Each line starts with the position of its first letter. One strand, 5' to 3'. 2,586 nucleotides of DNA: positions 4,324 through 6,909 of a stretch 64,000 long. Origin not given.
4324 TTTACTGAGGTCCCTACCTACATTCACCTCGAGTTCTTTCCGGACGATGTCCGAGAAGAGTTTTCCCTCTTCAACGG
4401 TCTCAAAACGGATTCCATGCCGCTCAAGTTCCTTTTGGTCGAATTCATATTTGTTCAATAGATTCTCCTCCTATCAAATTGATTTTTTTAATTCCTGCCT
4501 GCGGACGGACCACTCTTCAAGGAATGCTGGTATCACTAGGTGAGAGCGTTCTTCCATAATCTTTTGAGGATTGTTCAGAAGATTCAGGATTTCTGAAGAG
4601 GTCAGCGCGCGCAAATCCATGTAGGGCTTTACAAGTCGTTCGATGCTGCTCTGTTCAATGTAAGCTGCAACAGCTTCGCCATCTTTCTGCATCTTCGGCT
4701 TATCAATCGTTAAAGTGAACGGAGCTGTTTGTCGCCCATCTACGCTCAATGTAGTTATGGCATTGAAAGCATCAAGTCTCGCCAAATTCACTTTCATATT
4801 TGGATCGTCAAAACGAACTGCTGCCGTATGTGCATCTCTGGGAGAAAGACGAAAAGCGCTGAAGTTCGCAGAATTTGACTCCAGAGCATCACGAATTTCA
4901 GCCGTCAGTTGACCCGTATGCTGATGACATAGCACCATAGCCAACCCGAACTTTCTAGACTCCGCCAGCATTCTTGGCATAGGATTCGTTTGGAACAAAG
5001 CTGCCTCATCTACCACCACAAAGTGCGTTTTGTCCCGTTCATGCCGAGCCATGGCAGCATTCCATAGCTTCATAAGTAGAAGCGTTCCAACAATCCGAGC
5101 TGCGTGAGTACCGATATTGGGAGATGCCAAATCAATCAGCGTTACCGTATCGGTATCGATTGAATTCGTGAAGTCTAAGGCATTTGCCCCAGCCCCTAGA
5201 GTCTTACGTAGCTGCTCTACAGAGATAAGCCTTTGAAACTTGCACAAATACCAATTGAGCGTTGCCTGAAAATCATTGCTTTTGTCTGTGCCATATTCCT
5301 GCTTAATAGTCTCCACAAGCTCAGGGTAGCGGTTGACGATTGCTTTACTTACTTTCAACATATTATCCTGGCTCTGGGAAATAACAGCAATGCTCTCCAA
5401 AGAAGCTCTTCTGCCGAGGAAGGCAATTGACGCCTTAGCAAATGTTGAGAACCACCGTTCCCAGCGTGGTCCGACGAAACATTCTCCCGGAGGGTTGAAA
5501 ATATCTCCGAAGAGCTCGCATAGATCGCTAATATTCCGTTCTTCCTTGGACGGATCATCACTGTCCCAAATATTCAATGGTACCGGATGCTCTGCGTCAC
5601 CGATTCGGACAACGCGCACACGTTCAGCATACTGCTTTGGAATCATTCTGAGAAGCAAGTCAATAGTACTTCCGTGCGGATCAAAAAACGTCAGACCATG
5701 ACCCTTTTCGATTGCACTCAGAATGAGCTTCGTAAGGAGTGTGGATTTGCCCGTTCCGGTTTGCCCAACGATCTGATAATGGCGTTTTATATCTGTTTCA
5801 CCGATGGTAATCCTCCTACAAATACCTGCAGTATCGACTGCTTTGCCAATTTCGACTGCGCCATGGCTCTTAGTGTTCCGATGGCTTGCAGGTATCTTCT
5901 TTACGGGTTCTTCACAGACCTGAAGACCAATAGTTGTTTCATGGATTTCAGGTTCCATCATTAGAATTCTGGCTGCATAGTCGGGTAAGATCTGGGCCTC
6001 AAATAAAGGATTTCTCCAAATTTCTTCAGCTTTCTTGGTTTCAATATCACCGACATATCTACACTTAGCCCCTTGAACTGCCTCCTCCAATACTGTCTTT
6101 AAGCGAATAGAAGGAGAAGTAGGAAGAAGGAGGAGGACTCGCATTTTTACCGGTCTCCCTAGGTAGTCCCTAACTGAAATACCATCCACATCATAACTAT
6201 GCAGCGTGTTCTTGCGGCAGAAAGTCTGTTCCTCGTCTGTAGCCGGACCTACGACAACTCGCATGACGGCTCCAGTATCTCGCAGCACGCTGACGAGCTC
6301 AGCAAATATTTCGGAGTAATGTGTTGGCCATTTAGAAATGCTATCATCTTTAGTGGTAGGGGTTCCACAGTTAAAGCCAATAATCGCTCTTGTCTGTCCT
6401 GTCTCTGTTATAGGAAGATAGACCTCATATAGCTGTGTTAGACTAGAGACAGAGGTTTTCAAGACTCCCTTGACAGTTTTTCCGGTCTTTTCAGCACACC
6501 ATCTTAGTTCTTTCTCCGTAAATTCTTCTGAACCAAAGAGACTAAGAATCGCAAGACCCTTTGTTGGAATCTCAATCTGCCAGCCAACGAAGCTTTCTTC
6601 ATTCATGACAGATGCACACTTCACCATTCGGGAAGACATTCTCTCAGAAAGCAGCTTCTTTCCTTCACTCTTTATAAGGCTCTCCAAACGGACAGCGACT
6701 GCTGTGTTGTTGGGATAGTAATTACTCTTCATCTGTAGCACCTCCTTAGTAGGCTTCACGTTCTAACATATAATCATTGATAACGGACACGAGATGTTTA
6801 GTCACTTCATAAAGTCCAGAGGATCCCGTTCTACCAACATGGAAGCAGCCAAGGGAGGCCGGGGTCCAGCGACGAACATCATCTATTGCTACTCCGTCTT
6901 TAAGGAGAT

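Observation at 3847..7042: Candidate undescribed three-gene system: 98-aa protein, soluble HerA/VirB4-clade ATPase with novel N-domain, and a protein carrying an RNA polymerase alphaCTD copy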

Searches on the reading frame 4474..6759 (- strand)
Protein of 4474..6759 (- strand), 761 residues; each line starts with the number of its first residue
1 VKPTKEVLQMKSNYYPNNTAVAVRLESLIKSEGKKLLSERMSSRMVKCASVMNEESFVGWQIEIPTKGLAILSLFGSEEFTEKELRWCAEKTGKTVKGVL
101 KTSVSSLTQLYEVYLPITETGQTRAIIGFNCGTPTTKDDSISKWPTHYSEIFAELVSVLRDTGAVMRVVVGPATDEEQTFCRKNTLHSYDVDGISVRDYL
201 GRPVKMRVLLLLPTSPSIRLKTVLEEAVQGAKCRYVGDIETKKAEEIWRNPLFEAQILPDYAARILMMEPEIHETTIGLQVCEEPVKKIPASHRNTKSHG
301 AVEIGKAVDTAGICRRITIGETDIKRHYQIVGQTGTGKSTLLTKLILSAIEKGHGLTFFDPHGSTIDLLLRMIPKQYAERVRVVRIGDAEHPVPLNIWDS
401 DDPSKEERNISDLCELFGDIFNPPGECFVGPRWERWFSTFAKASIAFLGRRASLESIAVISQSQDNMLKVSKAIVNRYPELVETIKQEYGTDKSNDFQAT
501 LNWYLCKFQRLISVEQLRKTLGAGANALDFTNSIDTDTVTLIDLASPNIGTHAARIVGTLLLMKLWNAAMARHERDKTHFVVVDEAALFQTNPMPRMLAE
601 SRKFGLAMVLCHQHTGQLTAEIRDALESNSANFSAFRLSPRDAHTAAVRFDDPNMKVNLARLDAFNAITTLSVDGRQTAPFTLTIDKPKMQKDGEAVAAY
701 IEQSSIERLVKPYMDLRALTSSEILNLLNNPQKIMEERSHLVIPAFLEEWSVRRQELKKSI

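Call 3: search_protein_families(library=pfam, proteins=[window:4474-6759:-], max_evalue=0.1)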
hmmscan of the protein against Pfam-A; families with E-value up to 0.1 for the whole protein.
window:4474-6759:- (761 aa): 15 families
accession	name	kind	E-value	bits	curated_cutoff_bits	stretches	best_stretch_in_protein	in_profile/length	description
PF01935.23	DUF87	-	1.3e-10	42.2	23.2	1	302-401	1-93/220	Helicase HerA, central domain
PF10412.15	TrwB_AAD_bind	-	1.4e-08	34.4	20.5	2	571-620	238-288/387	Type IV secretion-system coupling protein DNA-binding domain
PF13401.12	AAA_22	-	8.3e-05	23.4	27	1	327-379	7-60/130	AAA domain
PF13604.12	AAA_30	-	0.00049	20.3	27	0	564-618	81-128/191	AAA domain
PF01580.24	FtsK_SpoIIIE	-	0.00081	19.3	24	1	326-351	40-65/221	FtsK/SpoIIIE family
PF25199.1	nSTAND_NTPase5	-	0.0011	19.2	34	1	325-381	41-98/145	Novel STAND NTPase 5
PF13555.12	AAA_29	-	0.0075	16.4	27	1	326-342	23-39/61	P-loop containing region of AAA domain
PF12846.13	AAA_10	-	0.011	15.2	27.5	0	320-388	16-82/362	AAA-like domain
PF05707.18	Zot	-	0.014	15.3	20.3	0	553-629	54-142/197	Zonular occludens toxin (Zot)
PF03193.22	RsgA_GTPase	-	0.025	14.9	30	0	328-346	109-127/174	RsgA GTPase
PF13191.12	AAA_16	-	0.033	15.1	32.6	0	326-396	25-92/167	AAA ATPase domain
PF05127.21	NAT10_TcmA_helicase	-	0.033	14.5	22.7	0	565-604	77-116/176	RNA cytidine acetyltransferase NAT10/TcmA, helicase domain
PF00005.33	ABC_tran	-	0.036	15.1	25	1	327-352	13-37/137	ABC transporter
PF20720.3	nSTAND3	-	0.045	13.9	27.2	1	329-356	21-48/155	Novel STAND NTPase 3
PF13481.12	AAA_25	-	0.092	12.8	27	0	330-360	38-65/195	AAA domain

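Call 4: search_protein_families(library=padloc, proteins=[window:4474-6759:-], max_evalue=0.1)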
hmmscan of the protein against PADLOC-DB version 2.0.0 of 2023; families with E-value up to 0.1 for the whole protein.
window:4474-6759:- (761 aa): 13 families
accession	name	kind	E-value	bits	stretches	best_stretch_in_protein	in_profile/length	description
PDLC04140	mad8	-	8.6e-13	46.5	1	325-628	27-247/314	mads_8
PDLC04105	HerA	-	2.9e-08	30.7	1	283-369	124-211/576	-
PDLC02684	DndH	-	1.2e-07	27.7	1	506-615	1526-1638/1715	DndH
PDLC01055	HerA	-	3.8e-06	24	1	283-361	120-195/532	Type III coevolved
PDLC04106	HerA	-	5.9e-06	23.1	2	281-362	131-211/667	-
PDLC02188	HerA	-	0.0001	19.3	1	323-353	142-172/578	-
PDLC04100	HerA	-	0.0003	17.6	1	589-649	463-518/580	-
PDLC02185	HerA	-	0.00032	17.6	0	295-369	135-209/585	-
PDLC04103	HerA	-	0.00043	16.7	1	325-365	172-212/579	-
PDLC04098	HerA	-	0.00051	16.7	1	276-352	126-201/686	-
PDLC02685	DndH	-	0.0021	13.8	1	537-616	1515-1602/1678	DndH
PDLC04135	mad3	-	0.011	13.3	1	323-397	19-95/374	mads_3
PDLC04101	HerA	-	0.025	11.3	1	318-391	161-230/400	-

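Call 5: search_protein_families(library=ncbifam, proteins=[window:4474-6759:-], max_evalue=0.1)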
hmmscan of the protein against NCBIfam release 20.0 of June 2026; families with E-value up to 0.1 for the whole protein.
window:4474-6759:- (761 aa): 21 families
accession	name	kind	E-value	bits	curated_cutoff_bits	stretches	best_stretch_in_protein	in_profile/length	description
NF053655.1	CedD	equivalog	3.9e-13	48.9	600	2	289-372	187-268/527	DNA-translocating ATPase CedD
TIGR03743.1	SXT_TraD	subfamily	6.3e-07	28.2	366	1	315-372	165-221/636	conjugative transfer system coupling protein TraD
TIGR02759.1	TraD_Ftype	equivalog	2.5e-05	23.2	521.35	1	574-619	404-450/566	type IV conjugative transfer system coupling protein TraD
NF042944.1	HerA_antiphage_2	equivalog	0.00025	19.9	850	0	321-353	132-164/576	anti-phage-associated helicase HerA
NF040819.1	helicase_HerA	equivalog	0.00053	18.6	970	1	299-377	131-209/561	DNA double-strand break repair helicase HerA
NF041447.1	TrbC_conju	equivalog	0.00068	18.2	800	1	299-362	104-166/685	F-type conjugative transfer protein TrbC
NF040937.1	HerA_Thermprot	equivalog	0.0025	16.3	800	1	295-365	113-180/487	DNA double-strand break repair helicase HerA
NF042943.1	HerA_antiphage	equivalog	0.0059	15.2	800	0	591-648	459-511/566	anti-phage-associated helicase HerA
NF045975.1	VirB4_plasma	equivalog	0.0076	14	590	1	330-362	520-552/894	Mbov_0397 family ICE element conjugal transfer ATPase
NF045998.1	cleave_ABC_plasm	equivalog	0.0078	14.5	500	1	317-358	485-525/673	Mbov_0121 family peptidase domain-containing ABC transporter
NF045973.1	conju_CD1115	equivalog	0.016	14.1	250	0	322-452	21-148/442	VirD4-like conjugal transfer protein, CD1115 family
TIGR03754.1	conj_TOL_TraD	equivalog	0.032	12.7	647.55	1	317-373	172-227/643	type IV conjugative transfer system coupling protein TraD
TIGR03880.1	KaiC_arch_3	hypoth_equivalog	0.034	13.7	249.45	0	328-356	19-47/224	KaiC domain-containing protein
TIGR03925.1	T7SS_EccC_b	equivalog_domain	0.038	12.3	346.55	0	325-349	76-100/564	type VII secretion protein EccCb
NF010166.0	PRK13646.1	equivalog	0.043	13.1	458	1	325-345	33-53/286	energy-coupling factor transporter ATPase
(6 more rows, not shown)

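Call 9: find_homologous_proteins(query=window:4474-6759:-, max_evalue=0.00001)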
Query window:4474-6759:- (761 aa): 334 proteins with E <= 0.00001 among 8000 candidates; the best 120 are listed.
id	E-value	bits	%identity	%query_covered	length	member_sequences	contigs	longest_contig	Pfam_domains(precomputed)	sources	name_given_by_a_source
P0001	0.0e+0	1687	99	99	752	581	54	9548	PF10412.16,PF01935.24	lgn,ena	-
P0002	0.0e+0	1254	72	99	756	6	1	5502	PF10412.16,PF01935.24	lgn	-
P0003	0.0e+0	1198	70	99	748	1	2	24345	PF10412.16,PF01935.24,PF01580.25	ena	-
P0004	0.0e+0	1173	69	98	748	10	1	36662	PF10412.16,PF01935.24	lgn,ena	-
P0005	0.0e+0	1148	67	99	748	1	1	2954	PF10412.16,PF01935.24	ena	-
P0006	0.0e+0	1148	67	99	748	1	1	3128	PF10412.16,PF01935.24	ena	-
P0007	0.0e+0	1145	67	99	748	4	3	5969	PF10412.16,PF01935.24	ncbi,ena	-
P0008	0.0e+0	1143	68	98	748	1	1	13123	PF10412.16,PF01935.24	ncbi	-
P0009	0.0e+0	1142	68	98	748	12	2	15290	PF10412.16,PF01935.24,PF13604.13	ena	-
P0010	0.0e+0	1142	66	99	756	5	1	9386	PF10412.16,PF01935.24,PF13401.13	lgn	-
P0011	0.0e+0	1139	66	99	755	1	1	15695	PF10412.16,PF01935.24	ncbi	-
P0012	0.0e+0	1133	67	99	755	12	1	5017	PF10412.16,PF01935.24,PF13401.13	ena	-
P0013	0.0e+0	1130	69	95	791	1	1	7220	PF10412.16,PF01935.24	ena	-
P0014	0.0e+0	1128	66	99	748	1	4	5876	PF10412.16,PF01935.24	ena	-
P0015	0.0e+0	1128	66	99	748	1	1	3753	PF10412.16,PF01935.24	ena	-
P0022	0.0e+0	1116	66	98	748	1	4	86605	PF10412.16,PF01935.24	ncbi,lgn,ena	-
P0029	0.0e+0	1107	67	95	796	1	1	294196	PF10412.16,PF21196.4,PF01935.24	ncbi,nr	ncbi:MAG: DUF87 domain-containing protein [Lachnospiraceae bacterium]|nr:DUF87 domain-containing pro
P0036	0.0e+0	1094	64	98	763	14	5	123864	PF10412.16,PF01935.24,PF13604.13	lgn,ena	-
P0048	0.0e+0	1075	64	98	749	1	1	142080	PF10412.16,PF01935.24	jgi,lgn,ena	-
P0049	0.0e+0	1074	63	99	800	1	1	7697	PF10412.16,PF01935.24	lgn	-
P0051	0.0e+0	1071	66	94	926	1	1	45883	PF10412.16,PF01935.24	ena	-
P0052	0.0e+0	1071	66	95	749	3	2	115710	PF10412.16,PF01935.24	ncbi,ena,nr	ncbi:MAG: DUF87 domain-containing protein [Oscillospiraceae bacterium]|nr:DUF87 domain-containing pr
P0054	0.0e+0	1061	65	95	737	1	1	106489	PF10412.16,PF01935.24,PF13401.13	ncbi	-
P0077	0.0e+0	1025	65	95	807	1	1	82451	PF10412.16,PF01935.24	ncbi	-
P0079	0.0e+0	1024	64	93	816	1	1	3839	PF10412.16,PF01935.24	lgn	-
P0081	0.0e+0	1023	63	95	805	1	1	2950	PF10412.16,PF01935.24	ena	-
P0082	0.0e+0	1017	62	94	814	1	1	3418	PF10412.16,PF01935.24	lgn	-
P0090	0.0e+0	1010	64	95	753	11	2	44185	PF10412.16,PF01935.24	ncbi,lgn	-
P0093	4.0e-298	1008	61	94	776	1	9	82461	PF10412.16,PF01935.24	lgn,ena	-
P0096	1.6e-297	1006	61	96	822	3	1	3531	PF10412.16,PF01935.24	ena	-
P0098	1.6e-296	1003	60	95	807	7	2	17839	PF10412.16,PF01935.24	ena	-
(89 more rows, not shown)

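Call 10: search_solved_structures(query=window:4474-6759:-, max_evalue=0.01)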
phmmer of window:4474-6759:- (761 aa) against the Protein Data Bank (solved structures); distinct sequences matched with E-value up to 0.01: 1.
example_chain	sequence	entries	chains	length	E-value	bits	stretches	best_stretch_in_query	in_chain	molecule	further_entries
9x1l_A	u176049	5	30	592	0.0045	18.2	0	299-381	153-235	DNA helicase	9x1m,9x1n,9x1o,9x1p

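Call 11: search_protein_families(library=phrogs, proteins=[window:4474-6759:-], max_evalue=0.01)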
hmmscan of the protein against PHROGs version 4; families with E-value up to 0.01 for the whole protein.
window:4474-6759:- (761 aa): 4 families
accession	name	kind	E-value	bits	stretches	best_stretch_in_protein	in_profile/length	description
phrog_5156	-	unknown function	6.8e-36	124.7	1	326-690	412-774/824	-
phrog_7035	-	unknown function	3.1e-10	40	1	283-363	170-251/969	-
phrog_2666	-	head and packaging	2.8e-08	33.9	1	325-364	321-360/555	terminase large subunit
phrog_1358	-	moron, auxiliary metabolic gene and host takeover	0.0025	16.4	0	325-353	603-631/1382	FtsK/SpoIIIE-like protein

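Call 12: find_encoding_contigs(protein=P0029, flank=10000, max_places=2)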
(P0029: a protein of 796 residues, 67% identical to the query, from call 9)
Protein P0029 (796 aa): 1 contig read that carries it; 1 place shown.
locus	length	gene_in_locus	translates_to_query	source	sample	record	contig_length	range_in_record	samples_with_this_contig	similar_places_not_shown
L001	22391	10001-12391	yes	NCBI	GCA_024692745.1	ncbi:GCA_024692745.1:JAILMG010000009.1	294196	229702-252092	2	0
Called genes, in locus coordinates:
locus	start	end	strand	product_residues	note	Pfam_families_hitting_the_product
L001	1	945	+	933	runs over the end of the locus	-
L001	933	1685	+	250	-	PF01881:Cas_Cas6_C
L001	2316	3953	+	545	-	PF22335:Cas10-Cmr2_palm2 (faint)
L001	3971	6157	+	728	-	PF03787:RAMPs (faint)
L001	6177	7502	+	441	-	PF03787:RAMPs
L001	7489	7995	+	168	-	PF27799:CRISPR-assoc_Csx19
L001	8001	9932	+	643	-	PF03787:RAMPs (weak)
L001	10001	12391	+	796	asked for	PF01935:DUF87, PF10412:TrwB_AAD_bind (faint), PF21196:PcrA_UvrD_tudor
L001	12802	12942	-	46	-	-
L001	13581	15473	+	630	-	PF00078:RVT_1, PF01867:Cas_Cas1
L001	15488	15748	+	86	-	PF09827:CRISPR_Cas2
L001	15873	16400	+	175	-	-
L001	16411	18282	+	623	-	-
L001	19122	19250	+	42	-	-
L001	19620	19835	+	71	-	-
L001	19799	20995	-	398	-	-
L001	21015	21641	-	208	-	PF00072:Response_reg, PF00196:GerE, PF08281:Sigma70_r4_2 (weak), PF13936:HTH_38 (faint)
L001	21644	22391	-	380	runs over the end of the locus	PF07730:HisKA_3, PF02518:HATPase_c (weak)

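Call 13: find_encoding_contigs(protein=P0052, flank=10000, max_places=2)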
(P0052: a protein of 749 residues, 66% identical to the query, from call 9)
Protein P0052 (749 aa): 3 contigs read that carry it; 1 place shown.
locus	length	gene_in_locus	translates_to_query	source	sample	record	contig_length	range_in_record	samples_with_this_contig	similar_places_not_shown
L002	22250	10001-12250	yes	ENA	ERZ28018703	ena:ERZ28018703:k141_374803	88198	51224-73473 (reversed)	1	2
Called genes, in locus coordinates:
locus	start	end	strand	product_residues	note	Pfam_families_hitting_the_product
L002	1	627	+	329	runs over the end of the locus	PF02423:OCD_Mu_crystall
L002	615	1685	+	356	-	PF05544:Pro_racemase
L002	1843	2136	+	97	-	PF03795:YCII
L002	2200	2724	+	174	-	PF02664:LuxS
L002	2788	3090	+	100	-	PF14131:DUF4298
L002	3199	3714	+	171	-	PF03358:FMN_red, PF12682:Flavodoxin_4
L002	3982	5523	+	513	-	PF02652:Lactate_perm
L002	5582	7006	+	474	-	PF01565:FAD_binding_4, PF02913:FAD-oxidase_C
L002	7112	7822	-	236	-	-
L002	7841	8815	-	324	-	PF13676:TIR_2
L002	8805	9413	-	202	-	PF00882:Zn_dep_PLPC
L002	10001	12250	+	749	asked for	PF01935:DUF87, PF10412:TrwB_AAD_bind (faint)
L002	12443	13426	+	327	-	PF00395:SLH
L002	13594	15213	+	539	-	PF01935:DUF87, PF05872:HerA_C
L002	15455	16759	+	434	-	PF07501:G5, PF01551:Peptidase_M23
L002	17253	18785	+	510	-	PF06580:His_kinase, PF02518:HATPase_c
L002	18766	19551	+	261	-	PF00072:Response_reg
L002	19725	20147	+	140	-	PF02082:Rrf2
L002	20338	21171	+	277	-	PF08543:Phos_pyr_kin, PF00294:PfkB (weak)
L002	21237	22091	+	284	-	PF10086:YhfC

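Call 14: find_encoding_contigs(protein=P0048, flank=10000, max_places=2)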
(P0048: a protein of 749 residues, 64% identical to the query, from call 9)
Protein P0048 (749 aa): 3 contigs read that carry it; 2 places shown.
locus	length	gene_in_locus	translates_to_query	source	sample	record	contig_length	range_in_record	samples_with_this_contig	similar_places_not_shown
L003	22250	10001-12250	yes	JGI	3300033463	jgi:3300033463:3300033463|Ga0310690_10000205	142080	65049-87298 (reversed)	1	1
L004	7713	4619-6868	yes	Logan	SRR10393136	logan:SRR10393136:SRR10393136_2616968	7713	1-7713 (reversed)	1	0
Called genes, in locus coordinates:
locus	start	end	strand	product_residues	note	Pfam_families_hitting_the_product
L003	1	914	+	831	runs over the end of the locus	PF20703:nSTAND1 (weak), PF24883:NPHP3_N (faint), PF05729:NACHT, PF00805:Pentapeptide, PF00805:Pentapeptide (weak), PF13599:Pentapeptide_4 (weak), PF00805:Pentapeptide, PF13599:Pentapeptide_4 (weak), +1 more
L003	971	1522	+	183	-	-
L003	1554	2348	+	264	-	PF08937:ThsB_TIR (faint), PF13676:TIR_2 (weak), PF01582:TIR (weak), PF13676:TIR_2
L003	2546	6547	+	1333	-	-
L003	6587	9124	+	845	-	PF13676:TIR_2, PF00415:RCC1 (faint), PF25390:WD40_RLD, PF13540:RCC1_2 (faint), PF08238:Sel1 (weak)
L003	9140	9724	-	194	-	PF13306:LRR_5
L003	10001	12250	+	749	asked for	PF01935:DUF87, PF10412:TrwB_AAD_bind (faint)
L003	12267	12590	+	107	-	PF18908:DUF5663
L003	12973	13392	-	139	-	-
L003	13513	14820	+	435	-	PF07724:AAA_2, PF00004:AAA (weak), PF07728:AAA_5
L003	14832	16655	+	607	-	PF14464:Prok-JAB (weak), PF00899:ThiF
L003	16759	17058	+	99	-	-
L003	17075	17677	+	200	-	-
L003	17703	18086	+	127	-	-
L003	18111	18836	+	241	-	-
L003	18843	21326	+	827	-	PF05872:HerA_C (faint), PF13401:AAA_22 (faint)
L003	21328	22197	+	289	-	-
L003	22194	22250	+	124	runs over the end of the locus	-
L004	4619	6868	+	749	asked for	PF01935:DUF87, PF10412:TrwB_AAD_bind (faint)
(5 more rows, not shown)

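Call 16: find_related_loci(query=window:4474-6759:-, collection=genome_contigs, flank=10000)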
Query window:4474-6759:- (761 aa) in genome_contigs; peptide patterns used: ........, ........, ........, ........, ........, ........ (x = any residue, [..] = any of these).
42 stretches matched a pattern; 10 encode a relative of the query (tblastn E <= 1e-3); 10 distinct loci.
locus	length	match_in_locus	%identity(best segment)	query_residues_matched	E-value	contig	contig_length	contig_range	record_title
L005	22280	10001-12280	98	1-760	0e+0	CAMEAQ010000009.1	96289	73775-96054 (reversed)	MAG: uncultured bacterium isolate SRR15057927_bin.7_metaWRAP_v1.3_MAG genome assembly, contig: ERZ10407400.93, whole gen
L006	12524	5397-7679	98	1-761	0e+0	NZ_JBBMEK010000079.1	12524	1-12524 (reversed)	Coprococcus intestinihominis strain CLA-AA-H190 CLAAAH190_contig_79_length_12524, whole genome shotgun sequence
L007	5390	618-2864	67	8-760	0e+0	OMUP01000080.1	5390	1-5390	uncultured Lachnospiraceae bacterium isolate hRUG884 genome assembly, contig: NODE_23357_length_5390_cov_6.05267, whole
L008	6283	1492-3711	66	15-759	0e+0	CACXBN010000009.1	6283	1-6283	MAG: uncultured Ruminococcus sp. isolate RUG11111 genome assembly, contig: RUG11111_asm_9, whole genome shotgun sequence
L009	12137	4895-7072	65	10-734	0e+0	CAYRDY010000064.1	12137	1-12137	MAG TPA_asm: uncultured Catenibacillus sp. isolate SRP314395_co1_31 genome assembly, contig: NODE_4861_length_12137_cov_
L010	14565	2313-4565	64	5-733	0e+0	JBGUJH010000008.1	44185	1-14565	MAG: Lachnospiraceae bacterium isolate ruminal_MAG_308 ruminal_MAG_308_contig_0008, whole genome shotgun sequence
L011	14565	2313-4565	64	5-733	0e+0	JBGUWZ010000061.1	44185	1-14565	MAG: Lachnospiraceae bacterium isolate ruminal_MAG_65 ruminal_MAG_65_contig_0061, whole genome shotgun sequence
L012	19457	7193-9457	67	10-761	0e+0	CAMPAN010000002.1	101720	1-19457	MAG: uncultured Clostridia bacterium isolate SRR873608_bin.130_metaWRAP_v1.3_MAG genome assembly, contig: NODE_320_lengt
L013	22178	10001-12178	66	9-733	0e+0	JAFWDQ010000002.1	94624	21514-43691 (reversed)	MAG: Oscillospiraceae bacterium isolate RGIG5644 Sheep_Duodenum-3__c35, whole genome shotgun sequence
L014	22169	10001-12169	62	13-733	0e+0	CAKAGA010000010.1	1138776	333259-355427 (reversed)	MAG TPA_asm: uncultured Catonella sp. isolate DRR214959_bin.14_metaWRAP_v1.1_MAG genome assembly, contig: BNJS01003972,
